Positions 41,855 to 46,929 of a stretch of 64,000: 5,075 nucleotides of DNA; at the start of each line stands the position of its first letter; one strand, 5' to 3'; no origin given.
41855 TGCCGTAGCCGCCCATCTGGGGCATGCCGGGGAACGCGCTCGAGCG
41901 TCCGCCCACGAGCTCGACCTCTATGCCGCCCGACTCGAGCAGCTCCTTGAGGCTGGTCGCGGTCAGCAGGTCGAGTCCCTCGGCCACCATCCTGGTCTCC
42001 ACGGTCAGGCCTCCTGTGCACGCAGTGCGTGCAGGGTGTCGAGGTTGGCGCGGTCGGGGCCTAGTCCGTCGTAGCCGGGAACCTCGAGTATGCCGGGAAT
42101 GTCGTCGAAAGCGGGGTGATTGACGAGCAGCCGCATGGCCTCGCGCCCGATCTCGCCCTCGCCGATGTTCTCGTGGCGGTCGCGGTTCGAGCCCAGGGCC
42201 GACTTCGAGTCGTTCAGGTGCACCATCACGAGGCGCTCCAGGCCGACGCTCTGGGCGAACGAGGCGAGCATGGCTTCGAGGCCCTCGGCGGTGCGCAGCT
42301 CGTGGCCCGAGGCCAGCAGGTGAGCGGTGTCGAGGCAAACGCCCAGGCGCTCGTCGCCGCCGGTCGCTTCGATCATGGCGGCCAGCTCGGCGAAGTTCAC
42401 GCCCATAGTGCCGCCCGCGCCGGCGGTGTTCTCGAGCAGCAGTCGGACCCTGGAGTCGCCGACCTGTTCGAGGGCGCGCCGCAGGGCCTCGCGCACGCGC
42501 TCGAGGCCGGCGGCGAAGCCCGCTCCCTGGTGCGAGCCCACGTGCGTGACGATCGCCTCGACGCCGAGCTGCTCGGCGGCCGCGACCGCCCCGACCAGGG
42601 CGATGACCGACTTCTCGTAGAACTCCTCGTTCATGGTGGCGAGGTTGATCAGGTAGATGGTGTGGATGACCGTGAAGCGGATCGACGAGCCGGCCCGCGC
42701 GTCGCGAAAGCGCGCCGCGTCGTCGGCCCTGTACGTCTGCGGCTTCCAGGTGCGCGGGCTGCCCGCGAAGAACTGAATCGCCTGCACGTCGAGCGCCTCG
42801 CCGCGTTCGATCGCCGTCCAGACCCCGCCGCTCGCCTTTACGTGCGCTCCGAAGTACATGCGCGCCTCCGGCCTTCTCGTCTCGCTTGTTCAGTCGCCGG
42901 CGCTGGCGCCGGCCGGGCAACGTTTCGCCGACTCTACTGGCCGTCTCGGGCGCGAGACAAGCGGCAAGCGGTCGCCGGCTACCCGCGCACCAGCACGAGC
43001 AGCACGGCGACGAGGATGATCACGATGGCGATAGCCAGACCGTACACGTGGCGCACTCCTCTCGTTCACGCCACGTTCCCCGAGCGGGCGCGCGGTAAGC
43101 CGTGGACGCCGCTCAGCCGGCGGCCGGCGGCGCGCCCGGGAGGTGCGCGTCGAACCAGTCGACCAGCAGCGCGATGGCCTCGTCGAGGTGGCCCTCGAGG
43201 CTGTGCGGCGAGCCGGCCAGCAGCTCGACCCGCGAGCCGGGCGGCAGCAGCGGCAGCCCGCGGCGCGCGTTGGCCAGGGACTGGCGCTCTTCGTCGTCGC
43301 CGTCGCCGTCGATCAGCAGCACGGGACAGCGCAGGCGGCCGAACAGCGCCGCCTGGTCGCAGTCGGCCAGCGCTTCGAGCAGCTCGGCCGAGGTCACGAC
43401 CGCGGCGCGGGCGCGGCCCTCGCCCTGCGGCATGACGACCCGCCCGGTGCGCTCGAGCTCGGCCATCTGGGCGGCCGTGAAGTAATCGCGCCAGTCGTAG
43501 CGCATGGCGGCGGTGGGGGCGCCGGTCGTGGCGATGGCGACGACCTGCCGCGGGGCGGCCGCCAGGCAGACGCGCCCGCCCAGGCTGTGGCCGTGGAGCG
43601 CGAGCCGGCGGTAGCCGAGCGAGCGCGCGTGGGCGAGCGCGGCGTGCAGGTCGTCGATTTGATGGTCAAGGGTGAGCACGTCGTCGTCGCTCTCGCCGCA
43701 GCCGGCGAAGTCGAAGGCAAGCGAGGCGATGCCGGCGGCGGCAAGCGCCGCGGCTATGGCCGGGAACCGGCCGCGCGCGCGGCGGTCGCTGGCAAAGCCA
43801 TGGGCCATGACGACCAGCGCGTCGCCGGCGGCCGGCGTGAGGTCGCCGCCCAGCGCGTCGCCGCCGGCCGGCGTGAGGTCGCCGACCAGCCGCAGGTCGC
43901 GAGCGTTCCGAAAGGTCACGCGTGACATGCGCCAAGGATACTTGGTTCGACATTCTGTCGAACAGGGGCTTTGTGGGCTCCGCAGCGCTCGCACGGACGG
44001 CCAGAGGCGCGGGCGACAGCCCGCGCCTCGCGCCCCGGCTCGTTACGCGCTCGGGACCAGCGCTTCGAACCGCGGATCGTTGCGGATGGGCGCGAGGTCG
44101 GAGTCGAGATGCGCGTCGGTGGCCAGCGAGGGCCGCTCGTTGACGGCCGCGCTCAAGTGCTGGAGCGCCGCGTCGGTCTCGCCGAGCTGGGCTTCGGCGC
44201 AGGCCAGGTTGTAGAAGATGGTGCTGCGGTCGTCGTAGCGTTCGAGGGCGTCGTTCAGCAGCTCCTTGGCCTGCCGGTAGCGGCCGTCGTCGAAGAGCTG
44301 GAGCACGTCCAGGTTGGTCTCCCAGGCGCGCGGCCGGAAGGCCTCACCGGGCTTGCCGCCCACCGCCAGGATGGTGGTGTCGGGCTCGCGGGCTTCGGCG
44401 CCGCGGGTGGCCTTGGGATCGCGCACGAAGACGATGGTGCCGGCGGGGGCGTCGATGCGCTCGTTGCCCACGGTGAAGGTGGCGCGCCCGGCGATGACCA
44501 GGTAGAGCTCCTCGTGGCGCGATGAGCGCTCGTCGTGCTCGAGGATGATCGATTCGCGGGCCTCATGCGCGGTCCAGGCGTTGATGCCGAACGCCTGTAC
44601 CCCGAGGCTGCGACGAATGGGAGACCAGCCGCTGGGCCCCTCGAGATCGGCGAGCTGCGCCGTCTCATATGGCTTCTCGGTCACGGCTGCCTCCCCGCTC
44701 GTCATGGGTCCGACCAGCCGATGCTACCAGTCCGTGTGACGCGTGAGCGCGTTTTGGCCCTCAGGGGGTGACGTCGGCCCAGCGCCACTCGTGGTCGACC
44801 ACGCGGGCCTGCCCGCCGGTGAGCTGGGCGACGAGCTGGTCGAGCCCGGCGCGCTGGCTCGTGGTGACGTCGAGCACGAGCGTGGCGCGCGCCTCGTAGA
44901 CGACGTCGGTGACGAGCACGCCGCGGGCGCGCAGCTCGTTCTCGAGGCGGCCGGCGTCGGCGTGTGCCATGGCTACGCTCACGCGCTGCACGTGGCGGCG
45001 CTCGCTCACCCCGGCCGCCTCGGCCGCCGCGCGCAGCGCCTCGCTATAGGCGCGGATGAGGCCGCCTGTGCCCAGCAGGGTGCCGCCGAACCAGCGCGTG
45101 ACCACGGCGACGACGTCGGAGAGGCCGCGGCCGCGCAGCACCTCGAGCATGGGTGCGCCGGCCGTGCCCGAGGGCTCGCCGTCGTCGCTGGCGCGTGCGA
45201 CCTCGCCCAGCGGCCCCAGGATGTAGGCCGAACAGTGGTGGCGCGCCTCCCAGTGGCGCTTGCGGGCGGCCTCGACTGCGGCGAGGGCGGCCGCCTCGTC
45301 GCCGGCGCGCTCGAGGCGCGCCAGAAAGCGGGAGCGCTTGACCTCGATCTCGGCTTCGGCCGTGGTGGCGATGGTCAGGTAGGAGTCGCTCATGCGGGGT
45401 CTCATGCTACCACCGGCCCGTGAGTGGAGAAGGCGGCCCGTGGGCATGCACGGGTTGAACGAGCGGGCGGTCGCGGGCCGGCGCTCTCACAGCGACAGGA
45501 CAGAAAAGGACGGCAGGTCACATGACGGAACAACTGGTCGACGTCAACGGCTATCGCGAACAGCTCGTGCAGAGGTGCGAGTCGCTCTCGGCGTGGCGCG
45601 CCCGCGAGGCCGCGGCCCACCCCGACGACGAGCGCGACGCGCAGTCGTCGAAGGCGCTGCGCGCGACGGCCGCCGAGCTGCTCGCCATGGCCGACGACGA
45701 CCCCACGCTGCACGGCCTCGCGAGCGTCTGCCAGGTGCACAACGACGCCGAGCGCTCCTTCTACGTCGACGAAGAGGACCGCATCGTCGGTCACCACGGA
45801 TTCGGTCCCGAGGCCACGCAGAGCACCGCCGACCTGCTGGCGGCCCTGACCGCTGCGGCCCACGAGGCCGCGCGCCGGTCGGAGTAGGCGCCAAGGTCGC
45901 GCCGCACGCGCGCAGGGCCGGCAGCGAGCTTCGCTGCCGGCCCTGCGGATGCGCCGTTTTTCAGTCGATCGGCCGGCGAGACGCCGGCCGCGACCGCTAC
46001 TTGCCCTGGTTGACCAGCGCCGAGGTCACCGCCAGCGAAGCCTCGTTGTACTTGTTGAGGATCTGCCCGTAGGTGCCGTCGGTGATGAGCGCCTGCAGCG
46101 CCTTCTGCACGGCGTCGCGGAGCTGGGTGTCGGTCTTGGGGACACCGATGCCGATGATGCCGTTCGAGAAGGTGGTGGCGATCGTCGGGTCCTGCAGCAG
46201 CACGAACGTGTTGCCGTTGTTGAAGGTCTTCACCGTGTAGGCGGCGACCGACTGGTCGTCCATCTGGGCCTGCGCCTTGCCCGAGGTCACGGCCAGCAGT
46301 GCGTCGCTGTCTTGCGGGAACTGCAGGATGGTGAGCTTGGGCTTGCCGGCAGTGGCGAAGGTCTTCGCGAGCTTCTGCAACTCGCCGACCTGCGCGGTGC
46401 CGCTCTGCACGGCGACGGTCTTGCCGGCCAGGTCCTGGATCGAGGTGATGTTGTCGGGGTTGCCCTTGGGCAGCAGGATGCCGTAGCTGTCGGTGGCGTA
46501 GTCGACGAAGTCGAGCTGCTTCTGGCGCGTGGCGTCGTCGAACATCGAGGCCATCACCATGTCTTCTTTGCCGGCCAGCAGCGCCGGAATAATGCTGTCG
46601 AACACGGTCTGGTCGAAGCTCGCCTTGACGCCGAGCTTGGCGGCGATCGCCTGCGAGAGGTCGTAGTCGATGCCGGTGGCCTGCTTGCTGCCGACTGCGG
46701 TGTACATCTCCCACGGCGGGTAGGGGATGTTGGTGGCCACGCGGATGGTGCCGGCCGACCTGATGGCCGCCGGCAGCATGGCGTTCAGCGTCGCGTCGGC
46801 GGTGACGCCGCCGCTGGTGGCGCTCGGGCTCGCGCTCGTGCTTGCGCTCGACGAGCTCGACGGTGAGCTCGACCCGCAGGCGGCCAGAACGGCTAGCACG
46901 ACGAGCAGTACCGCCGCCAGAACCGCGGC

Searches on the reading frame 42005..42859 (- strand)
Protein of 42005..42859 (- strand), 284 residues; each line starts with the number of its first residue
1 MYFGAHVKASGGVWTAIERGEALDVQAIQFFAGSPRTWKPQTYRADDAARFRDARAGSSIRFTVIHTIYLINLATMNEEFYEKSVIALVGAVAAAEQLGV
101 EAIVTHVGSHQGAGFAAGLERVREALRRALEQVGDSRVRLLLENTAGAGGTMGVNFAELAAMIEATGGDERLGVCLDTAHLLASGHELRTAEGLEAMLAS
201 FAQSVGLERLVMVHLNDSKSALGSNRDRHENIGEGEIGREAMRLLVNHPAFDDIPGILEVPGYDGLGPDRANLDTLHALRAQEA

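Call 23: search_protein_families(library=pfam, proteins=[window:42005-42859:-], max_evalue=0.001)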
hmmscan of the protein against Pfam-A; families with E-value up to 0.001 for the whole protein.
window:42005-42859:- (284 aa): 1 family
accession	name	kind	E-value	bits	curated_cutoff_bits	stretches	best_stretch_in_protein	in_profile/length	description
PF01261.30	AP_endonuc_2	-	9.2e-47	160.3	31.1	1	21-271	5-238/249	Xylose isomerase-like TIM barrel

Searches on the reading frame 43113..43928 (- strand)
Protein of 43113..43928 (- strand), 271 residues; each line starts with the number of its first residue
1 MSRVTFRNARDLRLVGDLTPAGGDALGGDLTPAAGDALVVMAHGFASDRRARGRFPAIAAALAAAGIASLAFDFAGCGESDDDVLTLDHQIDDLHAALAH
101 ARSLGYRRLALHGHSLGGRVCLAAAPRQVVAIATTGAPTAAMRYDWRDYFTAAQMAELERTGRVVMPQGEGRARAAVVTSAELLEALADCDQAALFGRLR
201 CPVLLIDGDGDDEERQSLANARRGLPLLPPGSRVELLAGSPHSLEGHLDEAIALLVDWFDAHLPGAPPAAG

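Call 23: search_protein_families(library=pfam, proteins=[window:43113-43928:-], max_evalue=0.001)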
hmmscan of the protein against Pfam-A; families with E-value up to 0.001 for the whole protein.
window:43113-43928:- (271 aa): 4 families
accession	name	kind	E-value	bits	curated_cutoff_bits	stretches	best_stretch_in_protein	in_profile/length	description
PF12697.13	Abhydrolase_6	-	3.1e-14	54.6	26.3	1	39-244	1-206/217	Alpha/beta hydrolase family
PF12146.15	Hydrolase_4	-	1.8e-11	44.2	27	1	36-132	4-101/239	Serine aminopeptidase, S33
PF00561.26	Abhydrolase_1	-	9.8e-10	38.9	25.8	1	38-147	2-114/245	alpha/beta hydrolase fold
PF20408.4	Abhydrolase_11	-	4.7e-06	26.9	27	1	36-140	2-110/193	Alpha/beta hydrolase domain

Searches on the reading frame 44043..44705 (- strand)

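Call 23: search_protein_families(library=pfam, proteins=[window:44043-44705:-], max_evalue=0.001)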
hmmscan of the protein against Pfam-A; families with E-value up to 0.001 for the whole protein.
window:44043-44705:- (220 aa): 9 families
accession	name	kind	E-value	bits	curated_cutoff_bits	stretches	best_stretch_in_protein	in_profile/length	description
PF13432.12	TPR_16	-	9.5e-07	29.6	32.7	1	137-193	7-63/65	Tetratricopeptide repeat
PF14559.12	TPR_19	-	3.8e-06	27.6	25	1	137-192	1-56/68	Tetratricopeptide repeat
PF07719.23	TPR_2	-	4.4e-05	23.7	27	0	163-192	3-32/34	Tetratricopeptide repeat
PF13428.12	TPR_14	-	0.00013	22.8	23.5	0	137-168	11-42/44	Tetratricopeptide repeat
PF00515.34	TPR_1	-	0.00014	21.9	27.8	0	163-192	3-32/34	Tetratricopeptide repeat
PF13424.12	TPR_12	-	0.0002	21.9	30.1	1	137-187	13-71/77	Tetratricopeptide repeat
PF02311.25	AraC_binding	-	0.00022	21.4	21.1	1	64-161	23-119/135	AraC-like ligand binding domain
PF07883.17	Cupin_2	-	0.00077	19.6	27.2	0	63-94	17-48/70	Cupin domain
PF13181.12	TPR_8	-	0.00093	19.6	25.7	0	163-192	3-32/34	Tetratricopeptide repeat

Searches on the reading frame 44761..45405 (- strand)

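Call 23: search_protein_families(library=pfam, proteins=[window:44761-45405:-], max_evalue=0.001)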
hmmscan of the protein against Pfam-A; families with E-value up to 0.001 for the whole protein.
window:44761-45405:- (214 aa): 2 families
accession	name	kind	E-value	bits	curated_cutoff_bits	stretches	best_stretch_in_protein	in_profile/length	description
PF01205.25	UPF0029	-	2.9e-35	120.9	27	1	23-127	1-106/107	Uncharacterized protein family UPF0029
PF09186.17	DUF1949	-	6.4e-10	39.2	23.7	1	145-199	2-56/56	Domain of unknown function (DUF1949)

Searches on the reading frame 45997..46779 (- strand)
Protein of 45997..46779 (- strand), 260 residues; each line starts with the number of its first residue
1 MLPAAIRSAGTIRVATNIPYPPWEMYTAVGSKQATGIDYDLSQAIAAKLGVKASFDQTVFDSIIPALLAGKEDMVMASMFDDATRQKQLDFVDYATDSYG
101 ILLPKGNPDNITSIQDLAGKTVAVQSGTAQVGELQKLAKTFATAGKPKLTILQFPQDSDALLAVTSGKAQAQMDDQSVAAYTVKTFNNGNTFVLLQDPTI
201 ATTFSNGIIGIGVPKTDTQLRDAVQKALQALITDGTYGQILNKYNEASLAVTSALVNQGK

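Call 23: search_protein_families(library=pfam, proteins=[window:45997-46779:-], max_evalue=0.001)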
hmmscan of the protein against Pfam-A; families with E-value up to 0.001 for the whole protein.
window:45997-46779:- (260 aa): 3 families
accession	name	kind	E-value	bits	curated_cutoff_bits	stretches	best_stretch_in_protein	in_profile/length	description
PF00497.25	SBP_bac_3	-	2.3e-32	111.9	26.4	1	12-245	1-130/132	Bacterial extracellular solute-binding proteins, family 3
PF13531.11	SBP_bac_11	-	0.00013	22.2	25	1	78-199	55-184/227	Bacterial extracellular solute-binding protein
PF12727.12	PBP_like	-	0.00083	19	27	0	77-171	49-147/193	PBP superfamily domain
